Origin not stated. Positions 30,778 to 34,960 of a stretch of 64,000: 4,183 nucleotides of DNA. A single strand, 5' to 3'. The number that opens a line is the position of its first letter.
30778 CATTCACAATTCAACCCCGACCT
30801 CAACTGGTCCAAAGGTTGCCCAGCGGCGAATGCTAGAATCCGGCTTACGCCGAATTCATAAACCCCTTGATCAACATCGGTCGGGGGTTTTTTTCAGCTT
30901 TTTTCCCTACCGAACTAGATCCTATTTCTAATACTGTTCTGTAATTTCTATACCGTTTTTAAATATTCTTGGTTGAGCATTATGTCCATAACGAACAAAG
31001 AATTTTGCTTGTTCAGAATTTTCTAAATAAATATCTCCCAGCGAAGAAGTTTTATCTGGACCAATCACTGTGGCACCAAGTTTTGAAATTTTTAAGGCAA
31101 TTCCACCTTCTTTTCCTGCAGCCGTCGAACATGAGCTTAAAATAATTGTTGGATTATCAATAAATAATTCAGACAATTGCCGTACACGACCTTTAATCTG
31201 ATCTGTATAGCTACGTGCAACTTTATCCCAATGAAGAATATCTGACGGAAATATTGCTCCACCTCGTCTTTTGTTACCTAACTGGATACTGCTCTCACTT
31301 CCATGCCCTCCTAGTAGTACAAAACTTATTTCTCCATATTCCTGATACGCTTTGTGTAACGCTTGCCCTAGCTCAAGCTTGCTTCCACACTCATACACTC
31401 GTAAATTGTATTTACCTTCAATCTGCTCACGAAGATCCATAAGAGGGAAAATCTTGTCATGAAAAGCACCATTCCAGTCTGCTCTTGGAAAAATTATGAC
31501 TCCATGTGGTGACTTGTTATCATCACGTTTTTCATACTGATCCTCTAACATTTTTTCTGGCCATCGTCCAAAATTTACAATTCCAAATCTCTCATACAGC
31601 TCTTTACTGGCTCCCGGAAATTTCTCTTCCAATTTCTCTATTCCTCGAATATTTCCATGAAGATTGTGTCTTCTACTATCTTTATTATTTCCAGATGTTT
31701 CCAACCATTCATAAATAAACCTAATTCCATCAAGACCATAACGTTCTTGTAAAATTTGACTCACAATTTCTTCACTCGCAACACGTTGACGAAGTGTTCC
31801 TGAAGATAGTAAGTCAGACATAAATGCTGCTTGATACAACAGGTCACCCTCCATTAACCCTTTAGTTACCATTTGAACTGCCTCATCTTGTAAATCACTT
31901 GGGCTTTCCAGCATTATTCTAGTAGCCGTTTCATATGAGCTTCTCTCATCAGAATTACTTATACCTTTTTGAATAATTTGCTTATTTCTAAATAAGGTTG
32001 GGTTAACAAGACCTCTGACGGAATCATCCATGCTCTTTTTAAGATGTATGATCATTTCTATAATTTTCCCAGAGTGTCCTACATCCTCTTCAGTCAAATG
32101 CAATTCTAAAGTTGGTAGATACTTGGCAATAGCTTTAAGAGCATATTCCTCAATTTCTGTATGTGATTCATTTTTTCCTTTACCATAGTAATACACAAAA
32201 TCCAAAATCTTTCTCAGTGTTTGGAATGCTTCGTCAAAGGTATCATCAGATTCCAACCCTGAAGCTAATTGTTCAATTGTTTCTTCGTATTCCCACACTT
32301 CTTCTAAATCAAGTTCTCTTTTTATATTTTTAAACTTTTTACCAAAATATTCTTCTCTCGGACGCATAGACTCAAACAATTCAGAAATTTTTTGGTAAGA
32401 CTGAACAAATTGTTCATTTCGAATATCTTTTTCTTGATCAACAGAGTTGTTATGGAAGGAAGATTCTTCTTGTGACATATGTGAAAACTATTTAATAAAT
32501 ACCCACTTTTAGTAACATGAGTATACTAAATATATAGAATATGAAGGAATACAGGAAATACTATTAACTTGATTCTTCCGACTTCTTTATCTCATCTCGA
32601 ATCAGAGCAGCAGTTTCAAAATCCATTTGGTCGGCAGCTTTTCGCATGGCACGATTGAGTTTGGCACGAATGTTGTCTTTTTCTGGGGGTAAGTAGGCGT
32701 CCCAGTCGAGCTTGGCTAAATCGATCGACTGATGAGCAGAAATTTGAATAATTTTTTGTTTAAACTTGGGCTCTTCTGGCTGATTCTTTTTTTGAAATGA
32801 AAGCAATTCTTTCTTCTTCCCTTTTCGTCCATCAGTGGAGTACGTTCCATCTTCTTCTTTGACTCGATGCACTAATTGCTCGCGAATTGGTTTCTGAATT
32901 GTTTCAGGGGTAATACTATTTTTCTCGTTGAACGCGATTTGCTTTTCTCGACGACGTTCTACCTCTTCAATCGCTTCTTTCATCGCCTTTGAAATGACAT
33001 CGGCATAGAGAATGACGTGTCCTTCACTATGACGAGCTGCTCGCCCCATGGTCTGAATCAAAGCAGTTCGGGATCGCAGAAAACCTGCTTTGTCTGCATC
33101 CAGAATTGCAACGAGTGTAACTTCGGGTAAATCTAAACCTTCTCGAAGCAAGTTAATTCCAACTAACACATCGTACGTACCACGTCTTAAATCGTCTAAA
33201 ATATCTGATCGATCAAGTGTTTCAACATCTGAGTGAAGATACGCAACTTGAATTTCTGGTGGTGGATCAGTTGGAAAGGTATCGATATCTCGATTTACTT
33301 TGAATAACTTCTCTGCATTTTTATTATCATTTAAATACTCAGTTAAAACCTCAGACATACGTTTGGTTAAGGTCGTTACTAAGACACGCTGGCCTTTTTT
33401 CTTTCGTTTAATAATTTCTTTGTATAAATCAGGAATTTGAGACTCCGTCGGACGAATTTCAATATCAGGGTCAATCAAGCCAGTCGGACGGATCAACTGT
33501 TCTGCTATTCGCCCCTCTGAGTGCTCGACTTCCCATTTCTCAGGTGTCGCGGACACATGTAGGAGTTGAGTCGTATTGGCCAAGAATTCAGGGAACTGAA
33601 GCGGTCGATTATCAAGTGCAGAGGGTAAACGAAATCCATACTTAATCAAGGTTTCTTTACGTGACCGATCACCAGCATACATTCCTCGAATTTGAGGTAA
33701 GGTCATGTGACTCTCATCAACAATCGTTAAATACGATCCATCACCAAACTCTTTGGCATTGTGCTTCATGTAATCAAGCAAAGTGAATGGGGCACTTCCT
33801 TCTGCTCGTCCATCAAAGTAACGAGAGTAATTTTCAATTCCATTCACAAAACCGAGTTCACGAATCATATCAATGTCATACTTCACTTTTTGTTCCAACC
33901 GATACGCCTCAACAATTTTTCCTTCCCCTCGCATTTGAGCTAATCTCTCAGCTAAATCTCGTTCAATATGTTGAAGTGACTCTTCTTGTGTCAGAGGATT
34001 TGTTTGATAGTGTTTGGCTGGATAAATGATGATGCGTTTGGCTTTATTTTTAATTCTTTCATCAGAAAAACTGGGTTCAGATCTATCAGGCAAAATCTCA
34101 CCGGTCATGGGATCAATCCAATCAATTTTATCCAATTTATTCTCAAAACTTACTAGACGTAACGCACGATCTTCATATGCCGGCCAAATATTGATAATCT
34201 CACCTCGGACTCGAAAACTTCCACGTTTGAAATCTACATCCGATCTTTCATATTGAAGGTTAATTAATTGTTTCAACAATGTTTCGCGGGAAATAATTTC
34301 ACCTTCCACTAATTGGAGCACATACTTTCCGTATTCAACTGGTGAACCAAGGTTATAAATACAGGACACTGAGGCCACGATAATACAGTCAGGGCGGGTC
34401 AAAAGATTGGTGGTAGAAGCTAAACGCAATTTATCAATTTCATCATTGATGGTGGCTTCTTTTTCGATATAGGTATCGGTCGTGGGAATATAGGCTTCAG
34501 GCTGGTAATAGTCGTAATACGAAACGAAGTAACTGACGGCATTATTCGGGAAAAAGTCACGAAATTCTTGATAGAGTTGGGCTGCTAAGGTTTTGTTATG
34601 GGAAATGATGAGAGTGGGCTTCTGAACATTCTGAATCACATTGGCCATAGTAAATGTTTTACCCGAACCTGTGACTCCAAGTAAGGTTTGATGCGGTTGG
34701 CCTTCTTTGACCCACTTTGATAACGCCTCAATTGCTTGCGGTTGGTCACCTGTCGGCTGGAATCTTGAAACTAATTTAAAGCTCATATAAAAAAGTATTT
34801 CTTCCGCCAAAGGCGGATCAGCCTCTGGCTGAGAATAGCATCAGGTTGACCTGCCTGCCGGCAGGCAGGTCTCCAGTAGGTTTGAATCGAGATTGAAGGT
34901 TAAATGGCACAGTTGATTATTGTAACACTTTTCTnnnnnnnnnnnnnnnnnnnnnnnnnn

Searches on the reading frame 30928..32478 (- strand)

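Call 10: search_protein_families(library=pfam, proteins=[window:30928-32478:-], max_evalue=0.001)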
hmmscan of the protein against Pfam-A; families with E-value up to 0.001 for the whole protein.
window:30928-32478:- (516 aa): 0 families

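Call 93: search_protein_families(library=pfam, proteins=[window:30928-32478:-], max_evalue=0.1)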
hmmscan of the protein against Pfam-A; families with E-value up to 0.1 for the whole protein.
window:30928-32478:- (516 aa): 1 family
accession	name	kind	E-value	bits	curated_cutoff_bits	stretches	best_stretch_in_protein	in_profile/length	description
PF14252.11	DUF4347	-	0.092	12.9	24.6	0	366-459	29-107/164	Domain of unknown function (DUF4347)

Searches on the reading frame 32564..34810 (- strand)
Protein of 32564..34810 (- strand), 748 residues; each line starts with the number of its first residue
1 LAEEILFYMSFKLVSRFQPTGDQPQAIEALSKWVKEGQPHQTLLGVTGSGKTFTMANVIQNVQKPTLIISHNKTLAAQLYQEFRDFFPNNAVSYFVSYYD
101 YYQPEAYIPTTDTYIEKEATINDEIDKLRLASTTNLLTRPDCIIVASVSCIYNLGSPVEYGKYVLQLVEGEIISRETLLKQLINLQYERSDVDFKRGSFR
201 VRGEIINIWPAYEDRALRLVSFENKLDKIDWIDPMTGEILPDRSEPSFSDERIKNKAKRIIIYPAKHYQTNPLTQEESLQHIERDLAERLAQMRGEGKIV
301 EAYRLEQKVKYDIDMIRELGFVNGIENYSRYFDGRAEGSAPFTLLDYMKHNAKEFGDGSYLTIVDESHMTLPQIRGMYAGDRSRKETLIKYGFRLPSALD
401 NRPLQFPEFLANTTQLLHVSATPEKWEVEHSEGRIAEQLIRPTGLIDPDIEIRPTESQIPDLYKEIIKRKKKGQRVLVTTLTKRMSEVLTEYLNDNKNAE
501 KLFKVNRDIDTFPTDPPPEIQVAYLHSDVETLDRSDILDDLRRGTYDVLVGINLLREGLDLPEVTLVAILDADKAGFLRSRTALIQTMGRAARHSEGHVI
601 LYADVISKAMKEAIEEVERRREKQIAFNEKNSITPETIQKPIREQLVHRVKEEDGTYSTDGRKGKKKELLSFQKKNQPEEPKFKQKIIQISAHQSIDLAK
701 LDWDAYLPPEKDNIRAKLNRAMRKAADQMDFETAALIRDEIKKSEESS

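Call 10: search_protein_families(library=pfam, proteins=[window:32564-34810:-], max_evalue=0.001)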
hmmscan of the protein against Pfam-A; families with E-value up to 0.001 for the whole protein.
window:32564-34810:- (748 aa): 6 families
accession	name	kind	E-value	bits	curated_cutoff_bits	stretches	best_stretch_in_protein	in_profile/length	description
PF17757.6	UvrB_inter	-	8.7e-24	83.9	22.9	1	165-242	1-79/91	UvrB interaction domain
PF12344.14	UvrB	-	3.3e-19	68.9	27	1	601-643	1-43/43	Ultra-violet resistance protein B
PF00271.37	Helicase_C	-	7.5e-18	65.2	23.5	1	462-594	6-109/110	Helicase conserved C-terminal domain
PF04851.21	ResIII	-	5.5e-12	46.3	22.5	1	18-93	3-83/164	Type III restriction enzyme, res subunit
PF02151.25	UVR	-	8.2e-07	29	21.5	1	716-746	5-35/36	UvrB/uvrC motif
PF00270.35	DEAD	-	9.2e-06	25.9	26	1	22-91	3-73/167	DEAD/DEAH box helicase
